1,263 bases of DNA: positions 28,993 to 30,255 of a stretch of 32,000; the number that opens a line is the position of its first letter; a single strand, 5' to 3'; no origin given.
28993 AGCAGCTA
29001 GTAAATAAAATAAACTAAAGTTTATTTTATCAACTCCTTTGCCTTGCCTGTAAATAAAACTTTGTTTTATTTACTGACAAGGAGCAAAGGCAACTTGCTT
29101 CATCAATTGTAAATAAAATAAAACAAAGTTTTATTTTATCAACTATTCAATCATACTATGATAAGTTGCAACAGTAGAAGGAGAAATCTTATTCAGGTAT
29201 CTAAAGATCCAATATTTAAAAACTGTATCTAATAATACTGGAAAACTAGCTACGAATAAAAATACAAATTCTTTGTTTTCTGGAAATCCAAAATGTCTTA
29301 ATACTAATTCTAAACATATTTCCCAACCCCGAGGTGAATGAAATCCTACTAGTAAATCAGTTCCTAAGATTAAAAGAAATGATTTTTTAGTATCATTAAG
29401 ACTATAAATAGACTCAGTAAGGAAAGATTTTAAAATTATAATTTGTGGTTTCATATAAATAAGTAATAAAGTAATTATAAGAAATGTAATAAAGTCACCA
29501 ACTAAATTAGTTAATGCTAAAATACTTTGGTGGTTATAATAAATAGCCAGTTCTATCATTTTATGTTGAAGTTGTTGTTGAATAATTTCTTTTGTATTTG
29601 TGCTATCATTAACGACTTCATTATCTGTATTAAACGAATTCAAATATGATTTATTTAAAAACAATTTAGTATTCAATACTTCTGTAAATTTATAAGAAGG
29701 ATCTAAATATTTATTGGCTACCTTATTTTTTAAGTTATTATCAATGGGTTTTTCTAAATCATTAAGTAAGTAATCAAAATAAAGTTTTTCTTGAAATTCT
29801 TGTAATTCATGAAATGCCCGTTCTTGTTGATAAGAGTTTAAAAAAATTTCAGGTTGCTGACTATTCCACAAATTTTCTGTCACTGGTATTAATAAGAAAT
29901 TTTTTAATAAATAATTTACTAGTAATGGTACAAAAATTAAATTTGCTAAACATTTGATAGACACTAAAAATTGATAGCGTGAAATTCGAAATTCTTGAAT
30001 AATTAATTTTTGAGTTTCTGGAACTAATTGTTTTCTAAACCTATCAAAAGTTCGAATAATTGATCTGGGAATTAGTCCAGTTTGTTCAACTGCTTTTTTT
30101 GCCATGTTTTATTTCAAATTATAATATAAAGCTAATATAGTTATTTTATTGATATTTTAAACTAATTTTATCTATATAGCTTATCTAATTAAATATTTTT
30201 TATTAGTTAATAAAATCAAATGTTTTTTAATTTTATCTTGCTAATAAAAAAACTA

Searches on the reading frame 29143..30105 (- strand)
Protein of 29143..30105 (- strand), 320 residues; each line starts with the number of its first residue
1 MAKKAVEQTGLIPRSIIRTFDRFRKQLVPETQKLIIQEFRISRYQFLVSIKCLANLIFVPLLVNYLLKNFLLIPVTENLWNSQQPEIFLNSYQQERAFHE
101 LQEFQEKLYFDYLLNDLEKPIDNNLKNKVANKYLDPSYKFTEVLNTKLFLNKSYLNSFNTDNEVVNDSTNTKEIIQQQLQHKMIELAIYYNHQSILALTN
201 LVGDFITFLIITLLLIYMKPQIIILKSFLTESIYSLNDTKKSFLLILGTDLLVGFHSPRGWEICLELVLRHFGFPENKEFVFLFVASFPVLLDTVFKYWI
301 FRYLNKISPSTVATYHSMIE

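Call 11: search_protein_families(library=pfam, proteins=[window:29143-30105:-])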
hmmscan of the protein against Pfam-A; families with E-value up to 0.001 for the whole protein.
window:29143-30105:- (320 aa): 1 family
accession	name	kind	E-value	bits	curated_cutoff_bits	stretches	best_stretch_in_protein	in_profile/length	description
PF03040.20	CemA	-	4.6e-80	269.3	27.4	2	157-320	66-229/229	CemA family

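Call 22: find_homologous_proteins(query=window:29143-30105:-)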
Query window:29143-30105:- (320 aa): 2475 proteins with E <= 0.001 among 3834 candidates; the best 120 are listed.
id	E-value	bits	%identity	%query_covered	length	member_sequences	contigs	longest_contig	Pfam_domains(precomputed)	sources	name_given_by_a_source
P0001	2.0e-200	683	98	100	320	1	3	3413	PF03040.20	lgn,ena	-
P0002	1.8e-197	673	97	100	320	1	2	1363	PF03040.20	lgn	-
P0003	8.5e-173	592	83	100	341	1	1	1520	PF03040.20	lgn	-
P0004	1.3e-170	585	85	100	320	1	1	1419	PF03040.20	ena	-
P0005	4.8e-169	580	83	100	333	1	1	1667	PF03040.20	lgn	-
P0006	9.7e-169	579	83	100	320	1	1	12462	PF03040.20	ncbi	-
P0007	5.2e-168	576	82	100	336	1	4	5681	PF03040.20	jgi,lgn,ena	jgi:hypothetical protein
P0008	1.2e-167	575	81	100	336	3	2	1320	PF03040.20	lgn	-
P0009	2.9e-167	574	82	100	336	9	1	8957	PF03040.20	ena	-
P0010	8.5e-167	572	81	100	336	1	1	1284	PF03040.20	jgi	jgi:CemA family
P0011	1.5e-166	571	81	100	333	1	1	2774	PF03040.20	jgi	jgi:CemA family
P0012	2.4e-166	571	79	100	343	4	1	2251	PF03040.20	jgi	-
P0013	2.8e-166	571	83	100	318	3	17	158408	PF03040.20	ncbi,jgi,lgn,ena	jgi:hypothetical protein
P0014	5.3e-166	570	81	100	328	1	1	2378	PF03040.20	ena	-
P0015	3.0e-165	567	82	100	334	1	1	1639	PF03040.20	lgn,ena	-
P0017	6.5e-165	566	82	100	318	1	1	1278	PF03040.20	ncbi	-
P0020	4.0e-159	547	78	100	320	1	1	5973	PF03040.20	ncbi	-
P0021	5.2e-159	547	79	100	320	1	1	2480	PF03040.20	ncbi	-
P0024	9.7e-150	516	81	93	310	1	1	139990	PF03040.20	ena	-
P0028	2.1e-144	499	68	100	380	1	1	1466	PF03040.20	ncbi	-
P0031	1.7e-141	489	71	100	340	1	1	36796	PF03040.20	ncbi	-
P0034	2.4e-138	479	71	100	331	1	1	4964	PF03040.20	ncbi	-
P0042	1.3e-135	470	68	100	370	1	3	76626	PF03040.20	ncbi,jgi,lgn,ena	-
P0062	5.0e-128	445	64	100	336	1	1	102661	PF03040.20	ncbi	-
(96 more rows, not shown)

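Call 23: find_encoding_contigs(protein=P0013, flank=10000, max_places=4)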
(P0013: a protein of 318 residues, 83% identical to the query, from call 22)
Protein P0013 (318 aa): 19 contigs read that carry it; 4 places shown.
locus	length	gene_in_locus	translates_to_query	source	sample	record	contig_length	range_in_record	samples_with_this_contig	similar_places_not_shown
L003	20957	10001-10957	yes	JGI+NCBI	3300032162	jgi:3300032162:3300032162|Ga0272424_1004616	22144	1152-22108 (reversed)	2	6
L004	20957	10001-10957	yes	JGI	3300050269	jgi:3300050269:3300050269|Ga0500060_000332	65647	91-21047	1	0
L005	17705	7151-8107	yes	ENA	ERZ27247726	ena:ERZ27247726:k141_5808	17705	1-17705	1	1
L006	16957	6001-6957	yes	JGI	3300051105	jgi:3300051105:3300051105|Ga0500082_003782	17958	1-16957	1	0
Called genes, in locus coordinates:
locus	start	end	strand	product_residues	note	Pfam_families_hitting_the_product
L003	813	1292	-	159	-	PF00410:Ribosomal_S8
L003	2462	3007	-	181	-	PF00281:Ribosomal_L5, PF00673:Ribosomal_L5_C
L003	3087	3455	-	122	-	PF00238:Ribosomal_L14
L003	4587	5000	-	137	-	PF00252:Ribosomal_L16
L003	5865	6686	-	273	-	PF07650:KH_2, PF00189:Ribosomal_S3_C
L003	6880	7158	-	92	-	PF00203:Ribosomal_S19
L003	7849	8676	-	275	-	PF00181:Ribosomal_L2_N, PF03947:Ribosomal_L2_C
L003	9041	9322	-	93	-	PF00276:Ribosomal_L23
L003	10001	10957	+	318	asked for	PF03040:CemA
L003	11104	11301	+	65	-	-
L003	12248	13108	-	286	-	PF00142:Fer4_NifH (faint), PF01656:CbiA, PF02374:ArsA_ATPase (weak), PF06564:CBP_BcsQ (weak), PF09140:MipZ, PF10609:ParA, PF13614:AAA_31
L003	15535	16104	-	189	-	PF02392:Ycf4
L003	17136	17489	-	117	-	PF01245:Ribosomal_L19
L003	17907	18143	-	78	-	-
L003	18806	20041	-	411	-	PF00009:GTP_EFTU, PF03144:GTP_EFTU_D2, PF03143:GTP_EFTU_D3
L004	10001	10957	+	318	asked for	PF03040:CemA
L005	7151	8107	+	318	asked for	PF03040:CemA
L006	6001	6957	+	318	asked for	PF03040:CemA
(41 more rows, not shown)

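Call 24: find_encoding_contigs(protein=P0024, flank=10000, max_places=2)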
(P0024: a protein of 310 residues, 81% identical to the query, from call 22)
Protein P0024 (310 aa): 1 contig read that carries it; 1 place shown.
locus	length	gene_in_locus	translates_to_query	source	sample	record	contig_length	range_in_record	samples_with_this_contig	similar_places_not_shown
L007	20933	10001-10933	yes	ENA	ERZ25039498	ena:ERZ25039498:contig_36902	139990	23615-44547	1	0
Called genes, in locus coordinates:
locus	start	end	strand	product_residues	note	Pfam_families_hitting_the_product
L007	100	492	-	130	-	PF00411:Ribosomal_S11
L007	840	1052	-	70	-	PF01176:eIF-1a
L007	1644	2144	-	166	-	PF00410:Ribosomal_S8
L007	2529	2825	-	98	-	PF00673:Ribosomal_L5_C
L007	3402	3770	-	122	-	PF00238:Ribosomal_L14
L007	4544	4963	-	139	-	PF00252:Ribosomal_L16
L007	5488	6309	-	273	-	PF07650:KH_2, PF00189:Ribosomal_S3_C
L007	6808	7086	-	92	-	PF00203:Ribosomal_S19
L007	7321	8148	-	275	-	PF00181:Ribosomal_L2_N, PF03947:Ribosomal_L2_C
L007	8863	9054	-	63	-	PF00276:Ribosomal_L23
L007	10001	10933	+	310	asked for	PF03040:CemA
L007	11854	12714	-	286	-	PF00142:Fer4_NifH (faint), PF01656:CbiA, PF02374:ArsA_ATPase (weak), PF06564:CBP_BcsQ (weak), PF09140:MipZ, PF10609:ParA, PF13614:AAA_31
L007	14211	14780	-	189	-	PF02392:Ycf4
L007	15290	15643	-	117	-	PF01245:Ribosomal_L19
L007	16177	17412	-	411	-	PF00009:GTP_EFTU, PF03144:GTP_EFTU_D2, PF03143:GTP_EFTU_D3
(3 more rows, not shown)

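Call 25: find_encoding_contigs(protein=P0006, flank=10000, max_places=2)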
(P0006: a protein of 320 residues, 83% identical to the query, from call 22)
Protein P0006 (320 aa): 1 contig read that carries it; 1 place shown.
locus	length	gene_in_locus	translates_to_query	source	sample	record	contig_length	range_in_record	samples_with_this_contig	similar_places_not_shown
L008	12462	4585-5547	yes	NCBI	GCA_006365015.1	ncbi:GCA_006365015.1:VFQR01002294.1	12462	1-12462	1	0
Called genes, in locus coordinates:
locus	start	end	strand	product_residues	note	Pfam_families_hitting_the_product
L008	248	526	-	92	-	PF00203:Ribosomal_S19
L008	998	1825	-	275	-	PF00181:Ribosomal_L2_N, PF03947:Ribosomal_L2_C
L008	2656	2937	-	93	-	PF00276:Ribosomal_L23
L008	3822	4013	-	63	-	-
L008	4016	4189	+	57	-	-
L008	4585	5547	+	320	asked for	PF03040:CemA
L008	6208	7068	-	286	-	PF00142:Fer4_NifH (faint), PF01656:CbiA, PF02374:ArsA_ATPase (weak), PF06564:CBP_BcsQ (weak), PF09140:MipZ, PF10609:ParA, PF13614:AAA_31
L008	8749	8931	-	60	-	-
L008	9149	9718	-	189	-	PF02392:Ycf4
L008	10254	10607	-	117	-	PF01245:Ribosomal_L19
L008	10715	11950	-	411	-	PF00009:GTP_EFTU, PF03144:GTP_EFTU_D2, PF03143:GTP_EFTU_D3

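Call 28: find_encoding_contigs(protein=P0001, flank=10000, max_places=6)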
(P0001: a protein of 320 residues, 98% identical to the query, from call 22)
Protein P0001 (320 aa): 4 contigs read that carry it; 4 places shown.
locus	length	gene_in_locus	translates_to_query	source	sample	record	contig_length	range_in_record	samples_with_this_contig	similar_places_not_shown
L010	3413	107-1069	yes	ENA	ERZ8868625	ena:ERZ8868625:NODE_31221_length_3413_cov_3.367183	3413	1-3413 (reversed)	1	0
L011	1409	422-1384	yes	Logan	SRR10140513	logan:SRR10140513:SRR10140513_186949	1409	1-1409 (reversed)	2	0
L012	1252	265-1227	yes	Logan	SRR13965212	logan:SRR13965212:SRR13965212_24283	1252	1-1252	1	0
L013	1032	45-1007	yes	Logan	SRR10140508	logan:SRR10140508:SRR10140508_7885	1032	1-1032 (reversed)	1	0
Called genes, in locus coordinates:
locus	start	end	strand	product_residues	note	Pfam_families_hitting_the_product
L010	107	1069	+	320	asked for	PF03040:CemA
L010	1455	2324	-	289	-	PF10609:ParA, PF00142:Fer4_NifH (faint), PF01656:CbiA, PF02374:ArsA_ATPase (weak), PF06564:CBP_BcsQ (weak), PF09140:MipZ, PF13614:AAA_31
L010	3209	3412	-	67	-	?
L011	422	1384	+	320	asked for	PF03040:CemA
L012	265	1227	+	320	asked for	PF03040:CemA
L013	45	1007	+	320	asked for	PF03040:CemA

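Call 32: list_cluster_members(proteins=[P0013, P0006, P0017, P0020, P0021, P0028, P0031, P0034, P0062, P0042])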
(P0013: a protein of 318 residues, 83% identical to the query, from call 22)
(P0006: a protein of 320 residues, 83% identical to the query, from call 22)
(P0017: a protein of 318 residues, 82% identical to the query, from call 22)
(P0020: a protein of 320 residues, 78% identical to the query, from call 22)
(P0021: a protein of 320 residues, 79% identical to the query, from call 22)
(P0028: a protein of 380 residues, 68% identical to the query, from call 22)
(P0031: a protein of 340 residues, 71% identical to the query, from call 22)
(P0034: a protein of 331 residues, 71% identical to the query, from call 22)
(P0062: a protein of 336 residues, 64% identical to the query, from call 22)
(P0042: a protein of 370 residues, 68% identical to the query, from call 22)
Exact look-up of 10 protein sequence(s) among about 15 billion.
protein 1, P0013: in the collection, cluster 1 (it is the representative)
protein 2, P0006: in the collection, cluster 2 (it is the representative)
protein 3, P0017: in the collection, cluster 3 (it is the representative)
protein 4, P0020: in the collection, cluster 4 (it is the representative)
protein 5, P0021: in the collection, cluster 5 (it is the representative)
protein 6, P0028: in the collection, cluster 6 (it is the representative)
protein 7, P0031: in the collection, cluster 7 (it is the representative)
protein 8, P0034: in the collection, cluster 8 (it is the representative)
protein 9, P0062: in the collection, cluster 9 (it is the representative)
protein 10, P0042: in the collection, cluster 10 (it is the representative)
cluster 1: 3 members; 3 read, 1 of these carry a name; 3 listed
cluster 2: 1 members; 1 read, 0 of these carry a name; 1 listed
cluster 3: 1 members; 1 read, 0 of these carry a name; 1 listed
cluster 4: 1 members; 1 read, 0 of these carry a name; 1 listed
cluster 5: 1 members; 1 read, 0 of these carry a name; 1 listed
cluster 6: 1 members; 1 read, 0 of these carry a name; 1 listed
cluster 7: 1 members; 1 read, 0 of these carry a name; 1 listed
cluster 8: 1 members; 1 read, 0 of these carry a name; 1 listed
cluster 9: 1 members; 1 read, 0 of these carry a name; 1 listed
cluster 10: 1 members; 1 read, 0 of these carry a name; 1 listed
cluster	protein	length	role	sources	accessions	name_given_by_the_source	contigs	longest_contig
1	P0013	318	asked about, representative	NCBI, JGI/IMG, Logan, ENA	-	hypothetical protein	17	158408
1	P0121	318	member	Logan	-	-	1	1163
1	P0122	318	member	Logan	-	-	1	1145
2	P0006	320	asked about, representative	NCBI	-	-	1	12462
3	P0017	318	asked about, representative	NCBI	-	-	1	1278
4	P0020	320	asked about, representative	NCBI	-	-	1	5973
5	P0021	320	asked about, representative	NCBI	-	-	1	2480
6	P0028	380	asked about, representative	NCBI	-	-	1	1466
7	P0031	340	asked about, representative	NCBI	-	-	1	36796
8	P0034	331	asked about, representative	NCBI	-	-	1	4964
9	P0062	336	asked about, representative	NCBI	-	-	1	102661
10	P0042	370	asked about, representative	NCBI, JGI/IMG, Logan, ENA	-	-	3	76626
